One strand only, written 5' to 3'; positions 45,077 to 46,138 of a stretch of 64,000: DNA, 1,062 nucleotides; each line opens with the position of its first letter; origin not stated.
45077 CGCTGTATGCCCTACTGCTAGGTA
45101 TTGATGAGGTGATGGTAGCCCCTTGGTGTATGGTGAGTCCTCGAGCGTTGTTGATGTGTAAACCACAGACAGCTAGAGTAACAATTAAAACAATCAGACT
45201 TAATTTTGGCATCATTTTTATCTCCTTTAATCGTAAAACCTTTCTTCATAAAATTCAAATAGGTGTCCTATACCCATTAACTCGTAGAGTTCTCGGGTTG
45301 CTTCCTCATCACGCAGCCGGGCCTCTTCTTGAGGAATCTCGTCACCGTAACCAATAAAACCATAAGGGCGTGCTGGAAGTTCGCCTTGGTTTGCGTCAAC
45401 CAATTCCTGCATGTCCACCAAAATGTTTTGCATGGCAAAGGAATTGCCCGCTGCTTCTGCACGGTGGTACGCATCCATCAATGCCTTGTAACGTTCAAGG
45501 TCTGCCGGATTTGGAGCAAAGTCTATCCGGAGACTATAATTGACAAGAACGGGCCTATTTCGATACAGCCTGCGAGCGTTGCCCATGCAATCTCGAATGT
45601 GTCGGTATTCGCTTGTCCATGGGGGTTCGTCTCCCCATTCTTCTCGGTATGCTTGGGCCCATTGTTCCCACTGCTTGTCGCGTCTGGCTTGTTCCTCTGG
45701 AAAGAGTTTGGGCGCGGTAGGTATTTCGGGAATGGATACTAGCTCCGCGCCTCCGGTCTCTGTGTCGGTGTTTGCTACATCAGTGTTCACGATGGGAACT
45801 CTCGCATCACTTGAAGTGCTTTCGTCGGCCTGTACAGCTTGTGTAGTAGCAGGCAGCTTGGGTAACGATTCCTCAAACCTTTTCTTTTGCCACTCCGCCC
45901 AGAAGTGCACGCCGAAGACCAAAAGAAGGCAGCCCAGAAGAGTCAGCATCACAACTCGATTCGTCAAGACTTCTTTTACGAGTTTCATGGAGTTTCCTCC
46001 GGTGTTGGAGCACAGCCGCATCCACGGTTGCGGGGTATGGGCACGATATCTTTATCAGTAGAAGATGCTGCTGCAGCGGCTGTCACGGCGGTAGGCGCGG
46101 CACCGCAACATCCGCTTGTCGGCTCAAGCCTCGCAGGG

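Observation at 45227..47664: Tandemly duplicated two-gene cassette (small Cys-rich secreted protein + TM-anchored protein) with a conserved ~250-bp junction and divergent flanks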

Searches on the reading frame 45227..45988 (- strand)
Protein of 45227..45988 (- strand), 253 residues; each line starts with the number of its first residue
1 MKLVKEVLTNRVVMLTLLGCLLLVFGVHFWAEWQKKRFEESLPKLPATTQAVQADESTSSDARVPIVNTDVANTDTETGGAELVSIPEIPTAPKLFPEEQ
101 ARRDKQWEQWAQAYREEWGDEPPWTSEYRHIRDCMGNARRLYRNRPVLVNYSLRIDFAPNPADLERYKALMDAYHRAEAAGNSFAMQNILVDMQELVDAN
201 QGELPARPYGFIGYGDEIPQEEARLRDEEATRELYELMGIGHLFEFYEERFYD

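Call 7: search_protein_families(library=pfam, max_evalue=1, proteins=[window:45227-45988:-])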
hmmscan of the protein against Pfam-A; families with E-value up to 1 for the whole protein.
window:45227-45988:- (253 aa): 2 families
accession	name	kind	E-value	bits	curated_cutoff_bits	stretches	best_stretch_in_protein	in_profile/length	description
PF22751.1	DUF488-N3a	-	0.093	13.5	27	1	84-119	37-72/118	Active DUF488-N3 subclade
PF08229.16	SHR3_chaperone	-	0.15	11.4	25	1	10-59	135-183/188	ER membrane protein SH3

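Call 9: find_encoding_contigs(protein=window:45227-45988:-, flank=10000)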
Protein window:45227-45988:- (253 aa): no gene with exactly this product is on record in the collection.

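Call 15: find_homologous_proteins(query=window:45227-45988:-, max_evalue=0.001)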
Query window:45227-45988:- (253 aa): 2 proteins with E <= 0.001 among 727 candidates.
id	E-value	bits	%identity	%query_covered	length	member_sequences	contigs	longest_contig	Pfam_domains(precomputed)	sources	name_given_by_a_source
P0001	1.3e-169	580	100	100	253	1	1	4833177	-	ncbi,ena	-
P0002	1.1e-21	96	45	58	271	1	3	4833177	-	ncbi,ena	-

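Call 16: find_encoding_contigs(protein=P0001, flank=10000)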
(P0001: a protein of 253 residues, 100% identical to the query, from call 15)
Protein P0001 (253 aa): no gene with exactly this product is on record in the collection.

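Call 19: find_related_loci(query=A1, collection=genome_contigs, flank=10000)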
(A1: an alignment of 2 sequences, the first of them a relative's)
Query A1 (253 aa) in genome_contigs; peptide patterns used: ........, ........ (x = any residue, [..] = any of these).
75 stretches matched a pattern, but none encodes a relative of the query by tblastn (E <= 1e-3).
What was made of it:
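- Tried and rejected: The source genome is not a GTDB representative, or its anchor class is rare (call 19).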

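Call 25: search_protein_families(library=ncbifam, max_evalue=1, proteins=[window:45227-45988:-])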
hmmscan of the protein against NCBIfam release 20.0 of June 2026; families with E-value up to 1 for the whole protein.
window:45227-45988:- (253 aa): 0 families

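Call 36: find_homologous_proteins(query=A2, max_evalue=0.001)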
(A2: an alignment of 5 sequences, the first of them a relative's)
Query A2 (5 sequences) (253 aa, profile of the alignment): 232 proteins with E <= 0.001 among 8000 candidates; the best 120 are listed.
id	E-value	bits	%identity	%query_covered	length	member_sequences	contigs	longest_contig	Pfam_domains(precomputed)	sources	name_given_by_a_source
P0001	2.5e-101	357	100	100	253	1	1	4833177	-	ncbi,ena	-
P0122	4.8e-90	320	24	97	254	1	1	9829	-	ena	-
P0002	6.2e-78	280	45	58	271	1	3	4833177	-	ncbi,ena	-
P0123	3.0e-76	275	23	97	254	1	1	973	-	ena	-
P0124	3.1e-71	258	27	99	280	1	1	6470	-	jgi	-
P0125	2.3e-69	252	19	91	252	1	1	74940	-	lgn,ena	-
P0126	3.0e-69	252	23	77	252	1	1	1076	-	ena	-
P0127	1.5e-67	246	36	99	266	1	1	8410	-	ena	-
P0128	4.7e-66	241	34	98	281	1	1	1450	-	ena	-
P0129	1.1e-64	237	21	77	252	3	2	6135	-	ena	-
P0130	2.1e-64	236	25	77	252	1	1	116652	-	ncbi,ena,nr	ncbi:MAG: hypothetical protein OXL96_11055 [Candidatus Poribacteria bacterium]|nr:hypothetical prote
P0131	2.8e-64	236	25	97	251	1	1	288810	-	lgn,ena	-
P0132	3.5e-64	235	22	97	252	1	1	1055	-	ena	-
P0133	5.0e-64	235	36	99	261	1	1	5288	-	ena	-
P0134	5.3e-64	235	24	97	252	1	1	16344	-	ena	-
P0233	3.9e-30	124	27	77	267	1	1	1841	-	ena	-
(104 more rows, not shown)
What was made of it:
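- All named members are Poribacteria (call 36).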

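Call 41: find_encoding_contigs(protein=P0233, flank=8000)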
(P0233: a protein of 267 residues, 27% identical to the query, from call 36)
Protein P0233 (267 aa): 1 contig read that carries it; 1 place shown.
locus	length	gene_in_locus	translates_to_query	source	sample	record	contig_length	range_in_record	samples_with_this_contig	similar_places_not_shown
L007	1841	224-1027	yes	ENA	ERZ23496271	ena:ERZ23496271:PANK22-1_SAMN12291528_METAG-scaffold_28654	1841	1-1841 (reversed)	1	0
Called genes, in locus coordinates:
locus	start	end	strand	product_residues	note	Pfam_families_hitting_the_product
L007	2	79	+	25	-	?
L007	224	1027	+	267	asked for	-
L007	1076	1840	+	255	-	?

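Call 43: find_related_loci(query=A4, collection=genome_contigs, flank=7000)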
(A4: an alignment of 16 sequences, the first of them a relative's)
Query A4 (270 aa) in genome_contigs; peptide patterns used: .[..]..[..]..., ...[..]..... (x = any residue, [..] = any of these).
150 stretches matched a pattern; 37 encode a relative of the query (tblastn E <= 1e-3); 36 distinct loci.
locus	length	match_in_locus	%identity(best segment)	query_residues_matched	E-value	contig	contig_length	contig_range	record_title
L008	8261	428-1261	88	1-270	2e-165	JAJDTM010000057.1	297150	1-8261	MAG: Candidatus Poribacteria bacterium isolate jk18x1bzbins.25 k141_1372348, whole genome shotgun sequence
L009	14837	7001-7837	70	1-270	2e-127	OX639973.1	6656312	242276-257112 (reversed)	MAG: uncultured Poribacteria bacterium isolate a51c2dcd-0bc8-4832-ac43-f95c9d639ad7 genome assembly, chromosome: 1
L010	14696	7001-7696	42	1-241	4e-40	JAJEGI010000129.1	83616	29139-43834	MAG: Candidatus Poribacteria bacterium isolate p16x44bins.54 k141_1664312, whole genome shotgun sequence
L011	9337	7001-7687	38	1-216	3e-31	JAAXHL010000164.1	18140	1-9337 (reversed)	MAG: Candidatus Poribacteria bacterium isolate Plut_88888 unfiltered_Plut_88888_genomic_contig_708176, whole genome shot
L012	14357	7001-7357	49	1-132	6e-30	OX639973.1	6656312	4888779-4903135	MAG: uncultured Poribacteria bacterium isolate a51c2dcd-0bc8-4832-ac43-f95c9d639ad7 genome assembly, chromosome: 1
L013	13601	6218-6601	48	1-133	3e-28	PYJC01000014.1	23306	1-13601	MAG: Candidatus Poribacteria bacterium isolate PCPOR1 Ga0206387_1014, whole genome shotgun sequence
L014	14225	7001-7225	68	1-75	7e-28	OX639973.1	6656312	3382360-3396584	MAG: uncultured Poribacteria bacterium isolate a51c2dcd-0bc8-4832-ac43-f95c9d639ad7 genome assembly, chromosome: 1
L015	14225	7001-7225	69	1-75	9e-28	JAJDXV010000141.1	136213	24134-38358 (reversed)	MAG: Candidatus Poribacteria bacterium isolate jk18x27bins.53 k141_1375065, whole genome shotgun sequence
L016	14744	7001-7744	36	1-256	4e-27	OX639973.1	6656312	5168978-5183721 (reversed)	MAG: uncultured Poribacteria bacterium isolate a51c2dcd-0bc8-4832-ac43-f95c9d639ad7 genome assembly, chromosome: 1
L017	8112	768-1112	50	1-105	6e-26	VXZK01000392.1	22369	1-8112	MAG: Candidatus Poribacteria bacterium isolate SB0670_bin_33 NODE_1125_length_22369_cov_19.557946, whole genome shotgun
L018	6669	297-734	43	1-126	9e-26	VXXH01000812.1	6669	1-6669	MAG: Candidatus Poribacteria bacterium isolate SB0668_bin_37 NODE_5419_length_6669_cov_5.910342, whole genome shotgun se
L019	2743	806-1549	33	1-256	9e-26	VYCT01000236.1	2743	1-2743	MAG: Candidatus Poribacteria bacterium isolate SB0675_bin_22 NODE_11267_length_2743_cov_14.421875, whole genome shotgun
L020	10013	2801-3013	68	1-69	3e-25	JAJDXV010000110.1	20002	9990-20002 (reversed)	MAG: Candidatus Poribacteria bacterium isolate jk18x27bins.53 k141_271581, whole genome shotgun sequence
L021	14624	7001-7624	35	1-202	2e-24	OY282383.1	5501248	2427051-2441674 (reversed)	MAG: uncultured Poribacteria bacterium isolate 7c199f84-8048-4b63-b208-6e17c6421a0a genome assembly, chromosome: 1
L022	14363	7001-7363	49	1-112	3e-24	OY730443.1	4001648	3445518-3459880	MAG: Candidatus Poribacteria bacterium isolate dbacca32-2332-4c09-a5ad-da9f5ab17b7d genome assembly, chromosome: 1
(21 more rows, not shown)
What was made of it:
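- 36 loci were found in Poribacteria MAGs, several per genome (call 43).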

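Call 46: predict_structure(alignment_id=A3)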
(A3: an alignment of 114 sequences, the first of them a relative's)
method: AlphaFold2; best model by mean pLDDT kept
length: 253 residues; sequences in the alignment: 114
mean_pLDDT: 83.0   pTM: 0.56
mean pLDDT of the five models: 83.0, 83.0, 82.3, 82.2, 81.4
residues with pLDDT >= 90: 130; 70-90: 71; 50-70: 23; < 50: 29
segments of 3 or more residues with pLDDT < 50: 49-51, 53-61, 63-79
pLDDT, mean of each block of 10 residues (from residue 1): 81 94 96 93 68 45 43 44 64 79 92 92 87 86 87 94 98 98 98 98 89 83 88 93 91 60
secondary structure, 60 per line:
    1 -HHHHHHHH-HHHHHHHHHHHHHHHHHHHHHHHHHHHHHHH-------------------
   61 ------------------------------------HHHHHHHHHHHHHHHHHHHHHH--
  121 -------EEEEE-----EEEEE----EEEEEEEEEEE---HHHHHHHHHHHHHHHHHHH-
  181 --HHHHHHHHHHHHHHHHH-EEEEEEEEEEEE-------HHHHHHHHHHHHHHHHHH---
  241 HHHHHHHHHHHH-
elements in order: H2-9 H11-41 H97-118 E128-132 E138-142 E147-157 H161-179 H183-199 E201-212 H220-237 H241-252
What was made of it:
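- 45227..45988 (-): B1: a 253-aa bitopic protein with the same anchor as B2 and a 'type-1' C-terminal domain. AlphaFold2 model has pLDDT 83 overall and 87-98 in the domain (call 46).
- On Poribacteria 'B' family (uncharacterised, defined here; at least 232 members, no Pfam entry): The model shows helix 2-41 and a disordered stretch 42-95 (call 46).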

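Call 60: search_solved_structures(query=A3, max_evalue=1)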
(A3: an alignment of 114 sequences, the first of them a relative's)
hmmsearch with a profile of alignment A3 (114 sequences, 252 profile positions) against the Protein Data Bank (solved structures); distinct sequences matched with E-value up to 1: 3.
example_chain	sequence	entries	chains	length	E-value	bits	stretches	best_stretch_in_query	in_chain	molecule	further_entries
8j0s_b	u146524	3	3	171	0.024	17.5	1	12-107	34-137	ATP synthase subunit b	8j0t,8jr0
3m8u_A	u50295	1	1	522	0.07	16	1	146-175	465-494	Heme-binding protein A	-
9kl7_A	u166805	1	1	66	0.83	12.5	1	100-125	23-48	Protein LG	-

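Call 63: find_related_loci(query=P0001, collection=metagenome_contigs, flank=6000)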
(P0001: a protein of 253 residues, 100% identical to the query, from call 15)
Query P0001 (253 aa) in metagenome_contigs; peptide patterns used: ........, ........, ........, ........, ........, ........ (x = any residue, [..] = any of these).
117 stretches matched a pattern, but none encodes a relative of the query by tblastn (E <= 1e-3).
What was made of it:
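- Tried and rejected: A JGI metagenome scan with B1 found nothing (call 63).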

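Call 72: search_protein_families(library=padloc, max_evalue=0.01, proteins=[window:45227-45988:-])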
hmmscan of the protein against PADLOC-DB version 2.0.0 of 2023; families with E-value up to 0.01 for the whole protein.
window:45227-45988:- (253 aa): 0 families

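Call 73: search_protein_families(library=phrogs, max_evalue=0.01, proteins=[window:45227-45988:-])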
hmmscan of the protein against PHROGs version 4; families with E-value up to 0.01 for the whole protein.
window:45227-45988:- (253 aa): 0 families

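Call 78: search_protein_families(library=pfam, alignment_id=A6, max_evalue=0.00001)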
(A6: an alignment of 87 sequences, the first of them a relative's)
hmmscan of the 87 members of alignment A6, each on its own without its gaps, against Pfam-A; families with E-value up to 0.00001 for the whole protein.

A. member 1, L016:9953-10348:+ (132 aa): 8 families
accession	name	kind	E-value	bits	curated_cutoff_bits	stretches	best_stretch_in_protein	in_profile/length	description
PF07883.17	Cupin_2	-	6.1e-18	64.7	27.2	1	50-117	2-69/70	Cupin domain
PF16867.11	DMSP_lyase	-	4.2e-07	30.3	27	1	44-107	93-156/162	Dimethlysulfonioproprionate lyase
PF12973.13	Cupin_7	-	1.9e-06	28.1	27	1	29-116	19-100/105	ChrR Cupin-like domain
PF02311.25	AraC_binding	-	2.6e-06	27.6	21.1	1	48-112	5-69/135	AraC-like ligand binding domain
PF21621.3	MPI_cupin_dom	-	2.8e-06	27.6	27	1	62-101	25-64/79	Mannose-6-phosphate isomerase, cupin domain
PF00190.28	Cupin_1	-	4.5e-06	26.7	22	1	45-119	32-114/151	Cupin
PF05899.18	Cupin_3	-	5.4e-06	26.4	23.5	1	41-100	2-60/74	EutQ-like cupin domain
PF01050.24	MannoseP_isomer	-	8.4e-06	26.4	23.6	0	55-111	37-94/116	Mannose-6-phosphate isomerase C-terminal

B. families by the number of members that match (of 87 scanned): 107 families (the first 25 are shown)
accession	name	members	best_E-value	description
PF00108.29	Thiolase_N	3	2e-76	Thiolase, N-terminal domain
PF02803.24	Thiolase_C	3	6.1e-49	Thiolase, C-terminal domain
PF13385.13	Laminin_G_3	3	3.2e-26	Concanavalin A-like lectin/glucanases superfamily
PF00378.25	ECH_1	3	1.4e-18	Enoyl-CoA hydratase/isomerase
PF07883.17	Cupin_2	3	2.6e-18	Cupin domain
PF16113.10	ECH_2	3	1.6e-11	Enoyl-CoA hydratase/isomerase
PF16867.11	DMSP_lyase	3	3.8e-08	Dimethlysulfonioproprionate lyase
PF05899.18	Cupin_3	3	3.6e-07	EutQ-like cupin domain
PF00109.32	ketoacyl-synt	3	6.1e-07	Beta-ketoacyl synthase, N-terminal domain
PF12973.13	Cupin_7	3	1.2e-06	ChrR Cupin-like domain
PF21621.3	MPI_cupin_dom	3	1.4e-06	Mannose-6-phosphate isomerase, cupin domain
PF03702.20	AnmK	2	4.6e-112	Anhydro-N-acetylmuramic acid kinase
PF10282.15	Lactonase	2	1.3e-71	Lactonase, 7-bladed beta-propeller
PF06439.18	3keto-disac_hyd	2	2.1e-49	3-keto-disaccharide hydrolase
PF00160.26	Pro_isomerase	2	7.9e-43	Cyclophilin type peptidyl-prolyl cis-trans isomerase/CLD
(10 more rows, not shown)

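Call 80: search_protein_families(library=pfam, alignment_id=A7, max_evalue=0.00001)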
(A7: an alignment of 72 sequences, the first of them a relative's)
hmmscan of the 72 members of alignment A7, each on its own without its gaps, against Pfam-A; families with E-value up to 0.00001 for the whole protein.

A. member 1, L009:5560-6348:+ (263 aa): 2 families
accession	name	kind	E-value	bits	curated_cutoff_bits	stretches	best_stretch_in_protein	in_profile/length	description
PF04545.22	Sigma70_r4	-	8.8e-15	54.4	24.1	1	207-260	1-50/50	Sigma-70, region 4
PF04542.20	Sigma70_r2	-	4.2e-12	46.1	24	1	49-114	3-69/71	Sigma-70 region 2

B. families by the number of members that match (of 72 scanned): 145 families (the first 25 are shown)
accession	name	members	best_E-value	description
PF08281.18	Sigma70_r4_2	5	1.3e-16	Sigma-70, region 4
PF04542.20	Sigma70_r2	5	5.4e-16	Sigma-70 region 2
PF04545.22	Sigma70_r4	5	5.7e-15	Sigma-70, region 4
PF00158.32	Sigma54_activat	4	1.1e-70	Sigma-54 interaction domain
PF25601.1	AAA_lid_14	4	1.1e-27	AAA+ ATPase lid domain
PF14532.12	Sigma54_activ_2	4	7.9e-22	Sigma-54 interaction domain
PF02954.25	HTH_8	4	2.3e-15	Bacterial regulatory protein, Fis family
PF00920.27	ILVD_EDD_N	2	2.7e-126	Dihydroxy-acid/6-phosphogluconate dehydratase N-terminal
PF00079.25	Serpin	2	6.2e-109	Serpin (serine protease inhibitor)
PF02615.19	Ldh_2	2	1.1e-104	Malate/L-lactate dehydrogenase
PF25173.1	Beta-prop_WDR3_1st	2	3.1e-100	WDR3 first beta-propeller domain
PF25174.1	Beta-prop_THOC3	2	9.9e-84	THOC3 beta-propeller domain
PF00400.38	WD40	2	4e-77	WD domain, G-beta repeat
PF24877.1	ILV_EDD_C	2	1.2e-75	Dihydroxy-acid/6-phosphogluconate dehydratase C-terminal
PF24807.1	WD40_CDC20-Fz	2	1.6e-71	CDC20/Fizzy WD40 domain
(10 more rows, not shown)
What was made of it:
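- Tried and rejected: The flanks are unrelated housekeeping genes (calls 78, 80).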

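Call 91: fold_search(model_id=the predicted structure, library=pdb)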
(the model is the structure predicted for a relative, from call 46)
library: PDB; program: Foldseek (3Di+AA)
matches with E <= 10: 178; with E <= 0.001: 0
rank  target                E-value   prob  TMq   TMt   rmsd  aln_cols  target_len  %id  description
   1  6a09_B                1.2e-01  0.33  0.12  0.17  15.1       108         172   13  Salmonella Typhi YfdX in the P222 space group (released 2019-02-06)
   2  6a09_A                1.7e-01  0.35  0.12  0.17  15.4        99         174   12  Salmonella Typhi YfdX in the P222 space group (released 2019-02-06)
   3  6a02                  1.9e-01  0.25  0.12  0.17  15.2       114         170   12  Salmonella Typhi YfdX in the F222 space group at 1.4 A resolution (released 2019-02-06)
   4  6a09_C                2.5e-01  0.23  0.12  0.17  15.2       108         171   13  Salmonella Typhi YfdX in the P222 space group (released 2019-02-06)
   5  2mq9_MODEL_1_A        5.2e-01  0.09  0.12  0.21  19.7       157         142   10  Solution structure of E55Q mutant of eRF1 N-domain (released 2015-07-01)
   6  3v1f_A                1.2e+00  0.96  0.14  0.76   1.6        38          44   21  Crystal structure of de novo designed MID1-zinc H35E mutant (released 2012-01-11)
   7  3v1f_B                1.3e+00  0.97  0.14  0.80   0.6        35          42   20  Crystal structure of de novo designed MID1-zinc H35E mutant (released 2012-01-11)
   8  1yzm                  1.4e+00  0.97  0.15  0.80   0.6        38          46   18  Structure of Rabenosyn (458-503), Rab4 binding domain (released 2005-07-26)
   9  3v1b_A                1.6e+00  0.92  0.14  0.74   1.7        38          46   21  Crystal structure of de novo designed MID1-apo2 (released 2012-01-11)
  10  3v1c_B                1.9e+00  0.90  0.14  0.73   2.1        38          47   18  Crystal structure of de novo designed MID1-zinc (released 2012-01-11)
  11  7fia                  2.1e+00  0.93  0.14  0.22   0.5        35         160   26  Structure of AcrIF23 (released 2022-07-27)
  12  6kr1_K                2.1e+00  0.02  0.09  0.13  16.7       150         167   11  ATP dependent protease HslV from Staphylococcus aureus (released 2020-07-15)
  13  8xyv_A                2.3e+00  0.30  0.14  0.35  10.1        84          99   18  De novo designed protein 0705-5 (released 2024-10-02)
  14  1z0k_B                2.4e+00  0.85  0.16  0.63   3.0        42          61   17  Structure of GTP-Bound Rab4Q67L GTPase in complex with the central Rab binding domain of Rabenosyn-5 (released 2005-07-26)
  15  3nym_A                2.6e+00  0.80  0.14  0.28   0.8        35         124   20  The crystal structure of functionally unknown protein from Neisseria meningitidis MC58 (released 2010-09-22)
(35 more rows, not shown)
